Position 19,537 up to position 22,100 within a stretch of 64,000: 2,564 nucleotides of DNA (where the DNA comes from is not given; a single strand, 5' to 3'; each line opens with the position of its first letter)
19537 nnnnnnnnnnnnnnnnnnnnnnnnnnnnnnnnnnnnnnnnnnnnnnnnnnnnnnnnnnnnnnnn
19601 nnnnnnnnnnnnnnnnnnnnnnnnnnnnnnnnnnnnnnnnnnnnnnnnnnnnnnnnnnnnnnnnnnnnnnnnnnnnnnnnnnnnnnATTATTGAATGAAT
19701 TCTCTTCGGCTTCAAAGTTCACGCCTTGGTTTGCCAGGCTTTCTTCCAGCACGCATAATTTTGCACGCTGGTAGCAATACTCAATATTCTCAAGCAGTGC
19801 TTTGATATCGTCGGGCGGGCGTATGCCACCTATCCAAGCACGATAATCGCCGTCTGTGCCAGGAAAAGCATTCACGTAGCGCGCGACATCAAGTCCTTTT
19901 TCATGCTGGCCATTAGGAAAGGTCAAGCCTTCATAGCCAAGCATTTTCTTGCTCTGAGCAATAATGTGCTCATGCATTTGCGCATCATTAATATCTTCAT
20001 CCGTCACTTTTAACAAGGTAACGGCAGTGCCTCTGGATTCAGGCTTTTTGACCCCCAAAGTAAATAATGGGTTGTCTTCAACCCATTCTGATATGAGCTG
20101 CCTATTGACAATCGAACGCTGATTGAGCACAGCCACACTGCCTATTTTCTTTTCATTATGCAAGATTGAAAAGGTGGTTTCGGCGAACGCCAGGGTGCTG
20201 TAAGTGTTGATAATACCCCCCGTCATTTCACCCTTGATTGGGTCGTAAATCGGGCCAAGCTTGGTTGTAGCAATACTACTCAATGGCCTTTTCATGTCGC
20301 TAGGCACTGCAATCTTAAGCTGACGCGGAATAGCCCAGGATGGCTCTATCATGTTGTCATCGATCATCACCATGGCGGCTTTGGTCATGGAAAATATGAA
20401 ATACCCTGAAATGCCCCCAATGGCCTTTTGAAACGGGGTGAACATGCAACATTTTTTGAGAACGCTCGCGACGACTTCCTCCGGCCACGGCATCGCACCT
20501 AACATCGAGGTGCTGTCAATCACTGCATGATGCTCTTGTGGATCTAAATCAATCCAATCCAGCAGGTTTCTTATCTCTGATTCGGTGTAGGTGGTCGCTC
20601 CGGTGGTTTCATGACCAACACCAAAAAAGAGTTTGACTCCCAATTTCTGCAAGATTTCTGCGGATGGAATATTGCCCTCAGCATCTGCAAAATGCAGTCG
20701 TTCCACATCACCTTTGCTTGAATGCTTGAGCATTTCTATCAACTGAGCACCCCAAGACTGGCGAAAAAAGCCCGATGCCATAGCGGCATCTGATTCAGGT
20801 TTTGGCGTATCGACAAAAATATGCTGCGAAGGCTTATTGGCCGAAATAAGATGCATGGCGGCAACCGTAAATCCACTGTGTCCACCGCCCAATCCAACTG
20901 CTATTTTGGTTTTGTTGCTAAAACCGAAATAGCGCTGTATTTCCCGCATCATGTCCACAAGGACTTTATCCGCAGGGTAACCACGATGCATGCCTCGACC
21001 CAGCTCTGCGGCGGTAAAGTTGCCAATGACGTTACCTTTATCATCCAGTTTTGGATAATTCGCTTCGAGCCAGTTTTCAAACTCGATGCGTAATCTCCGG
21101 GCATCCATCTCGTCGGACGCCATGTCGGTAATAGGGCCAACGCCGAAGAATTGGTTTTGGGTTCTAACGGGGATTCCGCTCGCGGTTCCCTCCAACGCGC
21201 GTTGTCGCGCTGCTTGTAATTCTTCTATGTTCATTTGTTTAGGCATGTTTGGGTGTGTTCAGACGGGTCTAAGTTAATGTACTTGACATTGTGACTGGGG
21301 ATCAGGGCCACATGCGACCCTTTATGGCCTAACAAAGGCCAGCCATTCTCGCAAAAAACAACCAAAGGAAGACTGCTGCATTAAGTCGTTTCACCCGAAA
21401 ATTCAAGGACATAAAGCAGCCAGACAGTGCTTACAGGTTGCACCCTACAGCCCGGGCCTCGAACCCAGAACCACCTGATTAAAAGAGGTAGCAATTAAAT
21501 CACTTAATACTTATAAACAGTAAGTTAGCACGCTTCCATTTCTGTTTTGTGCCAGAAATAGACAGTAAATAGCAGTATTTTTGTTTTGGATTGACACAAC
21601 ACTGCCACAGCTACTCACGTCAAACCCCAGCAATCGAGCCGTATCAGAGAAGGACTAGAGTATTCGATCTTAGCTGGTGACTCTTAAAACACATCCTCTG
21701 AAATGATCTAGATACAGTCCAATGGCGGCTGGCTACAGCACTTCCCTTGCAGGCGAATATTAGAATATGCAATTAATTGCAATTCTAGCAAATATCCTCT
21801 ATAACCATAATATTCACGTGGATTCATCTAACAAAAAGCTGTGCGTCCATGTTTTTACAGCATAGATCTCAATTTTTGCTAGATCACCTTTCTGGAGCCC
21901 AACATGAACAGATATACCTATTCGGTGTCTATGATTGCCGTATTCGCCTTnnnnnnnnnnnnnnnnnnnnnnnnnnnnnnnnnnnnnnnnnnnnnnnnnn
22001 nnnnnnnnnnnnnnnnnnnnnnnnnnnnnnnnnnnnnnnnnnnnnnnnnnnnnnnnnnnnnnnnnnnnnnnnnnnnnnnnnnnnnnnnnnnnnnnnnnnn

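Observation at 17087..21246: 992-aa SerC-like aminotransferase / 2-hydroxyacid dehydrogenase fusion coupled to a glycerate kinase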

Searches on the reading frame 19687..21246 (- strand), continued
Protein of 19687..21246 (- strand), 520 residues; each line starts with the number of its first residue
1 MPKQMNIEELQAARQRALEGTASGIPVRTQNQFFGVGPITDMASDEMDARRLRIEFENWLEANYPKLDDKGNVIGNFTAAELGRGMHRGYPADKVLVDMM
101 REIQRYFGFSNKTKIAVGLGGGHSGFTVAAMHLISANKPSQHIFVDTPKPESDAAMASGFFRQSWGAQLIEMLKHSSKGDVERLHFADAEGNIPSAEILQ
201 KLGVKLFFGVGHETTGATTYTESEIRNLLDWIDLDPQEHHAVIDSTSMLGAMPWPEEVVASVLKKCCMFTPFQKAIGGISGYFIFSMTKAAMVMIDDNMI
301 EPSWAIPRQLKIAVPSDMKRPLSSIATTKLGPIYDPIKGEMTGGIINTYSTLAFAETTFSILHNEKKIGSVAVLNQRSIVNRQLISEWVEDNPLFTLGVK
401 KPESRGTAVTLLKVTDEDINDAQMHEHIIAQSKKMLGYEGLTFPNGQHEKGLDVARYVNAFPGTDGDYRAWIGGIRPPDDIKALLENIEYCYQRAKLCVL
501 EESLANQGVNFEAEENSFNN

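Call 87: search_protein_families(library=ncbifam, proteins=[L169:7605-8768:+, L172:7779-8936:+, P0195, P0210, P0136, P0133, P0184, L169:8805-10385:+], max_evalue=0.001)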
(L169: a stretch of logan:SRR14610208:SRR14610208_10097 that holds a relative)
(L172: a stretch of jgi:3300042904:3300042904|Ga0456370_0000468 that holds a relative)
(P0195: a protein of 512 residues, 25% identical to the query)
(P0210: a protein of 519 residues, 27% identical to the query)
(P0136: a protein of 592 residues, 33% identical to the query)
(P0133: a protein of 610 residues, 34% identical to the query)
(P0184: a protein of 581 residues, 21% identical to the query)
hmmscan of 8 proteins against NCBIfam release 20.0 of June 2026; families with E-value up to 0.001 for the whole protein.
L169:7605-8768:+ (387 aa): 5 families
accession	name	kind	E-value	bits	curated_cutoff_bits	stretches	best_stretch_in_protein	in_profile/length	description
NF002841.0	PRK03080.1-2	equivalog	2.4e-206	685.2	477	1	2-384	5-387/389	phosphoserine transaminase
TIGR01365.1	serC_2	equivalog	7.3e-194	644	448.2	1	7-378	1-372/374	phosphoserine transaminase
TIGR01366.1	serC_3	equivalog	6.2e-20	71.7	401.65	1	8-376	2-357/361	phosphoserine transaminase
NF003764.0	PRK05355.1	equivalog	6.9e-08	31.8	253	1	34-276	37-266/357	3-phosphoserine/phosphohydroxythreonine transaminase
TIGR01364.1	serC_1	equivalog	3.3e-07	29.5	443.6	1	37-278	37-269/358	phosphoserine transaminase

L172:7779-8936:+ (385 aa): 6 families
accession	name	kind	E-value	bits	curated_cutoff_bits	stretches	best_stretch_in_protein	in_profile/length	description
NF002841.0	PRK03080.1-2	equivalog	3.2e-209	694.6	477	1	2-382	6-387/389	phosphoserine transaminase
TIGR01365.1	serC_2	equivalog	4.8e-200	664.4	448.2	1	6-376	1-372/374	phosphoserine transaminase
TIGR01366.1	serC_3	equivalog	2.9e-20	72.8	401.65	1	6-374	1-357/361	phosphoserine transaminase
NF003764.0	PRK05355.1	equivalog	2.4e-11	43.2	253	1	27-311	31-302/357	3-phosphoserine/phosphohydroxythreonine transaminase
TIGR01364.1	serC_1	equivalog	9e-11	41.2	443.6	1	26-311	27-304/358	phosphoserine transaminase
NF009112.0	PRK12462.1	equivalog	1.3e-05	24.2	563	1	32-287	38-286/365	phosphoserine transaminase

P0195 (512 aa): 2 families
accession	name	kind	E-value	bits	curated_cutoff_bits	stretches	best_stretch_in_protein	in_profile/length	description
NF002841.0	PRK03080.1-2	equivalog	6.5e-11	41.8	477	1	232-432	164-346/389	phosphoserine transaminase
TIGR01366.1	serC_3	equivalog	6.1e-05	22.4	401.65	0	202-399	133-303/361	phosphoserine transaminase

P0210 (519 aa): 2 families
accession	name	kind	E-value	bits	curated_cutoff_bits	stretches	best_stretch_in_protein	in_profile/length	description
NF002841.0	PRK03080.1-2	equivalog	3.5e-21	75.6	477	1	104-480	39-385/389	phosphoserine transaminase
TIGR01365.1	serC_2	equivalog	2.9e-15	56.2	448.2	1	105-475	31-371/374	phosphoserine transaminase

P0136 (592 aa): 2 families
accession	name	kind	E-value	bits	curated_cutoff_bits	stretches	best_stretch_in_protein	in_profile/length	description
NF002841.0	PRK03080.1-2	equivalog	4e-14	52.4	477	1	75-471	38-385/389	phosphoserine transaminase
TIGR01365.1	serC_2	equivalog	5.5e-11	42.2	448.2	1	76-467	30-372/374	phosphoserine transaminase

P0133 (610 aa): 2 families
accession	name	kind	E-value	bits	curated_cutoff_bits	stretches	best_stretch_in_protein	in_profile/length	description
NF002841.0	PRK03080.1-2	equivalog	7.3e-10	38.3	477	1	251-524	157-384/389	phosphoserine transaminase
TIGR01365.1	serC_2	equivalog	2.6e-06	26.8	448.2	0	295-521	183-372/374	phosphoserine transaminase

P0184 (581 aa): 2 families
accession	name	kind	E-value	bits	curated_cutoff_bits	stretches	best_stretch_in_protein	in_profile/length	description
NF002841.0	PRK03080.1-2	equivalog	1.9e-11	43.5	477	1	232-291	164-221/389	phosphoserine transaminase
TIGR01366.1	serC_3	equivalog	0.00022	20.5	401.65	0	175-402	111-302/361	phosphoserine transaminase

L169:8805-10385:+ (526 aa): 22 families
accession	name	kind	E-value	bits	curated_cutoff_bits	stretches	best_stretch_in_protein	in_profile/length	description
TIGR01327.1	PGDH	equivalog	4.1e-201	669.3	454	1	3-522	1-523/525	phosphoglycerate dehydrogenase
NF008759.0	PRK11790.1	equivalog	2e-81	273.8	404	1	3-323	13-338/410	phosphoglycerate dehydrogenase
NF009714.1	PRK13243.1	equivalog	1.6e-65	221.6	455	1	2-301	3-312/332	glyoxylate reductase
NF005069.0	PRK06487.1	equivalog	8.1e-53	179.5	448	1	46-304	51-313/320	2-hydroxyacid dehydrogenase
NF011938.0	PRK15409.1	equivalog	1.3e-50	172.2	492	1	6-310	11-317/324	glyoxylate/hydroxypyruvate reductase GhrB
NF006263.0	PRK08410.1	equivalog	3.8e-43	148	389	1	46-304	45-309/311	D-2-hydroxyacid dehydrogenase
NF005750.0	PRK07574.1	equivalog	1.5e-42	146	329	1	54-309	104-364/386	NAD-dependent formate dehydrogenase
NF041369.1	Dhydh_Halo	equivalog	6.7e-40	137.2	400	1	54-309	45-302/305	D-2-hydroxyacid dehydrogenase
NF005387.0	PRK06932.1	equivalog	1.5e-39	135.9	492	1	46-304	47-312/314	2-hydroxyacid dehydrogenase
NF001309.0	PRK00257.1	equivalog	2e-37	129.1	434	1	38-306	33-282/379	4-phosphoerythronate dehydrogenase PdxB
NF000492.1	vanH_gen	exception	2.1e-34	119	540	1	44-260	44-255/312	D-lactate dehydrogenase VanH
NF006374.0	PRK08605.1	subfamily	3.6e-34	118.3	356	1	19-308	22-328/332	D-lactate dehydrogenase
NF000112.1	vanH-Amyco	exception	6e-29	101.4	625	1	41-260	70-284/348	VanH-AOV family D-lactate dehydrogenase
NF005027.0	PRK06436.1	equivalog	1.3e-28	100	261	1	64-303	49-281/303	2-hydroxyacid dehydrogenase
NF000371.1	vanH_Agroup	exception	1.5e-28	100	700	1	53-260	58-260/322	VanH-A/VanH-Pt family D-lactate dehydrogenase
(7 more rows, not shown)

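Call 89: find_encoding_contigs(protein=P0128, flank=8000, max_places=4)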
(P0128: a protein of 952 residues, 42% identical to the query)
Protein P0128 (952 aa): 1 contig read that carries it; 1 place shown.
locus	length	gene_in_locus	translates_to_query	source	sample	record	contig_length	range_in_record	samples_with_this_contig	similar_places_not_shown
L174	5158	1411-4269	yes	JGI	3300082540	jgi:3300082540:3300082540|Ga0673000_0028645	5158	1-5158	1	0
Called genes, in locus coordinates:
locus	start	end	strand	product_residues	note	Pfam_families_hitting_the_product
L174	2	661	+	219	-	?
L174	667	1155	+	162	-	-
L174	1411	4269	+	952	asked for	PF00389:2-Hacid_dh (weak), PF02826:2-Hacid_dh_C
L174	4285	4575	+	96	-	-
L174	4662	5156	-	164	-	?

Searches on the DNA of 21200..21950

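Call 94: search_rna_families(source=window, start=21200, end=21950, threshold=evalue, max_evalue=1)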
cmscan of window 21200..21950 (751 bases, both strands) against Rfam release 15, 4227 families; matches with E-value up to 1: 0.
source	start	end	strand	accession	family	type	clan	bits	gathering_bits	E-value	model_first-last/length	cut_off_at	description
